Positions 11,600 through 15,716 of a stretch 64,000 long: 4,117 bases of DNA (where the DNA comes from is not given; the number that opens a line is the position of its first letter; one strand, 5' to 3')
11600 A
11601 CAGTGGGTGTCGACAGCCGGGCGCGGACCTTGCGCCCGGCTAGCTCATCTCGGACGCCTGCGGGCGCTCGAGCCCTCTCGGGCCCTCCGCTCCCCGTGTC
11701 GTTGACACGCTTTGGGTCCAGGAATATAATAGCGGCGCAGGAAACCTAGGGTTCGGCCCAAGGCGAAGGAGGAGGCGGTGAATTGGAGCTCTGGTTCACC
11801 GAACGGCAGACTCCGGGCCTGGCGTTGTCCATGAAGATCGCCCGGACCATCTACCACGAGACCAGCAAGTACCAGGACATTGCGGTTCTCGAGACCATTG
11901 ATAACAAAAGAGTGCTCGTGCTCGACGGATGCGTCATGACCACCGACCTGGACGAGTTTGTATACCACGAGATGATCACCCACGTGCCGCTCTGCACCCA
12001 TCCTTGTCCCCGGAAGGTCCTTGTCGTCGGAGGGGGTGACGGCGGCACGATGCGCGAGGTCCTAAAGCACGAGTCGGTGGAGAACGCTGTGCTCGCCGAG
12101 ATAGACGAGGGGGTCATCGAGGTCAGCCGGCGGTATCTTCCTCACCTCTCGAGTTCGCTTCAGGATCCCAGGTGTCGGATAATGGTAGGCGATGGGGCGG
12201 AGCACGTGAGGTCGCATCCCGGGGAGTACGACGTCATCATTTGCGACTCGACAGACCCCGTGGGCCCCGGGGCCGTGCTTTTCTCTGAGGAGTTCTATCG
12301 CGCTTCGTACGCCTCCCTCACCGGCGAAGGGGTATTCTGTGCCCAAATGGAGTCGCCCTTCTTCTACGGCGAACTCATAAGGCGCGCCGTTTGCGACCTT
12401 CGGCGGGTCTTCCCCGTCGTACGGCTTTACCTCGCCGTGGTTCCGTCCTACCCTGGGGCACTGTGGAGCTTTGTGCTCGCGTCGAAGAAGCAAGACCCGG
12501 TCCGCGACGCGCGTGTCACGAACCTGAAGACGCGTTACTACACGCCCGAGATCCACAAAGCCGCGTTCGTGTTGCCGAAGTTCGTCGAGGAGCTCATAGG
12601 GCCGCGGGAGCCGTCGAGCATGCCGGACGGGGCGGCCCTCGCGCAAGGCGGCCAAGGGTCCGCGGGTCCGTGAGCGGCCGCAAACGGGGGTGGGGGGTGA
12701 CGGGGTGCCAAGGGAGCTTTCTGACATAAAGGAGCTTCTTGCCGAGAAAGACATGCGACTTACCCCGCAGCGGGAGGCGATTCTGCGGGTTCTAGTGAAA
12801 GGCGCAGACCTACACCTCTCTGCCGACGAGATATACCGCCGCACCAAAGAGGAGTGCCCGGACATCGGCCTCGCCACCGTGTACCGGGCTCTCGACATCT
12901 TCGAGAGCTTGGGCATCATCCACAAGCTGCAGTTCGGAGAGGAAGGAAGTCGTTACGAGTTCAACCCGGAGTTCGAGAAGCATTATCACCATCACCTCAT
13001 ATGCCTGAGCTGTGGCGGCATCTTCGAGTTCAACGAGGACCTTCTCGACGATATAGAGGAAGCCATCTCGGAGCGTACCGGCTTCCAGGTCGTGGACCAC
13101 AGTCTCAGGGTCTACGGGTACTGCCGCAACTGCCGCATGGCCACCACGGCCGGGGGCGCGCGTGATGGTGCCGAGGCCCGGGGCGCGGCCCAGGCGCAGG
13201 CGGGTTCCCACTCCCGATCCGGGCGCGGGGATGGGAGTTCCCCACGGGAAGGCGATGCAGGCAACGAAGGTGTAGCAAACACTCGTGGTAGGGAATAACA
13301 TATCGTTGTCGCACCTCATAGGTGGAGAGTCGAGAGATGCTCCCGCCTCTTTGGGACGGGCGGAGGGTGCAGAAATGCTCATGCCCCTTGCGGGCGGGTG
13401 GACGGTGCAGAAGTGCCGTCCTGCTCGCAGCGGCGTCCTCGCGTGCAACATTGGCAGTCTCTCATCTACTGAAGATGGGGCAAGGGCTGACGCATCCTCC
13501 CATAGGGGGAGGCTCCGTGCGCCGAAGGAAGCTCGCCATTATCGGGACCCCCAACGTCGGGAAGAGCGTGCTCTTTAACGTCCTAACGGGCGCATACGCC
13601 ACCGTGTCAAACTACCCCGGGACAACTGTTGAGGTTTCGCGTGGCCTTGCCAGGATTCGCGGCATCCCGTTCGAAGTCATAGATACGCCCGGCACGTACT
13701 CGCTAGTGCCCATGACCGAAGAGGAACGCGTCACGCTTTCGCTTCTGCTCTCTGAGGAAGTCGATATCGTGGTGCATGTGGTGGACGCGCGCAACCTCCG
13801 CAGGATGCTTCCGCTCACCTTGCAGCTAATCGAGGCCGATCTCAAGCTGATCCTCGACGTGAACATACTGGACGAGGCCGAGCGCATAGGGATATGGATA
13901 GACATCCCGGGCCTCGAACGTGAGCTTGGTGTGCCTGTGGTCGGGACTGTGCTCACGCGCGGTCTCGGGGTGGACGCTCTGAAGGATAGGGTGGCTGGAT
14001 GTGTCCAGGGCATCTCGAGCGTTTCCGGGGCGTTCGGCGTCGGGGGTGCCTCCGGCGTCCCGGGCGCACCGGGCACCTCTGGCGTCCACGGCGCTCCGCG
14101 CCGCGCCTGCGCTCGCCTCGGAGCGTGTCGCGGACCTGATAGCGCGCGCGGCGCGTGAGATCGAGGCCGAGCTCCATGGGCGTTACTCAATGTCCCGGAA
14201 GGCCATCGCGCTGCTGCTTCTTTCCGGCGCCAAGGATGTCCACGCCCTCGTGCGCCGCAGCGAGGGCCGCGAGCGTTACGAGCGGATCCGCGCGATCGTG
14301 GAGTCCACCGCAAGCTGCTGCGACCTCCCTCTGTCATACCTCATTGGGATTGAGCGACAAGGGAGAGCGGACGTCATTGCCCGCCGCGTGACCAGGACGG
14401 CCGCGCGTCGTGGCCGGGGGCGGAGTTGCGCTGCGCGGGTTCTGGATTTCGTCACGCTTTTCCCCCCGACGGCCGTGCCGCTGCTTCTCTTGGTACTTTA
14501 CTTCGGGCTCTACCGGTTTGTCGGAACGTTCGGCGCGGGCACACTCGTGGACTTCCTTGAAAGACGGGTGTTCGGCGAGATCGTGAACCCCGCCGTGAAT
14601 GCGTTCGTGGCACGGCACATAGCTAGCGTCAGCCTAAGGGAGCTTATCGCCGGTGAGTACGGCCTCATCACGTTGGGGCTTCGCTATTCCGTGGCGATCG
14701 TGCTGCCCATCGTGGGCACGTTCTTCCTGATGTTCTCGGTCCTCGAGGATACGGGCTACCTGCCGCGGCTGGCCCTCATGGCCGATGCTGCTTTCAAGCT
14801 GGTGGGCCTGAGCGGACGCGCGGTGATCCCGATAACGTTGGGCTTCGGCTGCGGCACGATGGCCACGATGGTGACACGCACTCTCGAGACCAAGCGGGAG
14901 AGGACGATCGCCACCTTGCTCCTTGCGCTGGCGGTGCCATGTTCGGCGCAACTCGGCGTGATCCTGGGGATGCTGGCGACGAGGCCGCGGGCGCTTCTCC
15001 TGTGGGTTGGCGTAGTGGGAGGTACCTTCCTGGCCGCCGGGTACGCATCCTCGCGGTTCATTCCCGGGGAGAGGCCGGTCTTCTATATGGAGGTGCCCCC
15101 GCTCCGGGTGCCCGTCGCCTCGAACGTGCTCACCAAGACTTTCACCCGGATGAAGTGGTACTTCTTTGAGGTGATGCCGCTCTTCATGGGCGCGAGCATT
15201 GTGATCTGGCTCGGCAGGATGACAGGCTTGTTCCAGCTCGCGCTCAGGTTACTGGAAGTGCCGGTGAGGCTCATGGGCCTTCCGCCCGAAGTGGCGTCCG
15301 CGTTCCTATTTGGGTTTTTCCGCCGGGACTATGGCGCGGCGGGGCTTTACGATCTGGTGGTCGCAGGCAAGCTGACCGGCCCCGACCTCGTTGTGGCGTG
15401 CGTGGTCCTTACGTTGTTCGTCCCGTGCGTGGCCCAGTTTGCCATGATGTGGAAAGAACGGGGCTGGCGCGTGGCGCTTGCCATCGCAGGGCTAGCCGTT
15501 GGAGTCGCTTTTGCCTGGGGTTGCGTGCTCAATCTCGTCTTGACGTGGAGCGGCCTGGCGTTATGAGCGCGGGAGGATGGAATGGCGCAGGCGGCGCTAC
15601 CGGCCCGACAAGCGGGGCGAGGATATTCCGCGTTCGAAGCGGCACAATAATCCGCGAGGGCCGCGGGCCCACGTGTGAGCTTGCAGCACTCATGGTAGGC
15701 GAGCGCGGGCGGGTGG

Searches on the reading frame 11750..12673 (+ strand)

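Call 68: search_protein_families(library=pfam, max_evalue=0.00001, proteins=[window:11750-12673:+])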
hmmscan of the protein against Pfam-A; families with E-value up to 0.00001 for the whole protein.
window:11750-12673:+ (307 aa): 2 families
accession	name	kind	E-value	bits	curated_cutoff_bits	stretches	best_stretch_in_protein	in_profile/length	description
PF01564.23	Spermine_synth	-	9.9e-65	218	22.9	1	69-247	1-179/186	Spermine/spermidine synthase domain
PF17284.7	Spermine_synt_N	-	3.5e-15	56.1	22.1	1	14-65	1-52/53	Spermidine synthase tetramerisation domain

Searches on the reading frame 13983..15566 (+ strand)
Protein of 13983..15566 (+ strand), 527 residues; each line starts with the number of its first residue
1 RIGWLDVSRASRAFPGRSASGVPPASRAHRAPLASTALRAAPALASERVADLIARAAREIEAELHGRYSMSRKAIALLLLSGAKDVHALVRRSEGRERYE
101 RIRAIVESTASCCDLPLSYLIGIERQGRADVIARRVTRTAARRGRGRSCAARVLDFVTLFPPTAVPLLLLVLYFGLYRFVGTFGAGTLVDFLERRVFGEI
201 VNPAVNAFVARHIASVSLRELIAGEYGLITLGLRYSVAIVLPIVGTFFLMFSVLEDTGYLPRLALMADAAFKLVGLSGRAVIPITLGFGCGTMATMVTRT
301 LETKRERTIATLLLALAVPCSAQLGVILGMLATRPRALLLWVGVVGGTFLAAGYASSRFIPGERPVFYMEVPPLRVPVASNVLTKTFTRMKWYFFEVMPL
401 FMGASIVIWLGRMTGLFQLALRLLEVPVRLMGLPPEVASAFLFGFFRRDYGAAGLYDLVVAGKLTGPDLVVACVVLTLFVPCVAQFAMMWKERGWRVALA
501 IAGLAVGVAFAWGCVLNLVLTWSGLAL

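Call 68: search_protein_families(library=pfam, max_evalue=0.00001, proteins=[window:13983-15566:+])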
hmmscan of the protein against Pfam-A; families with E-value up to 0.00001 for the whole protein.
window:13983-15566:+ (527 aa): 2 families
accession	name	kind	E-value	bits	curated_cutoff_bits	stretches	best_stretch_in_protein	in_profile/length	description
PF07670.19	Gate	-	1.8e-31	109.1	29.6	2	239-333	3-103/104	Nucleoside recognition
PF07664.17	FeoB_C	-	1.2e-08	34.9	26.6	1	340-389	3-54/54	Ferrous iron transport protein B C terminus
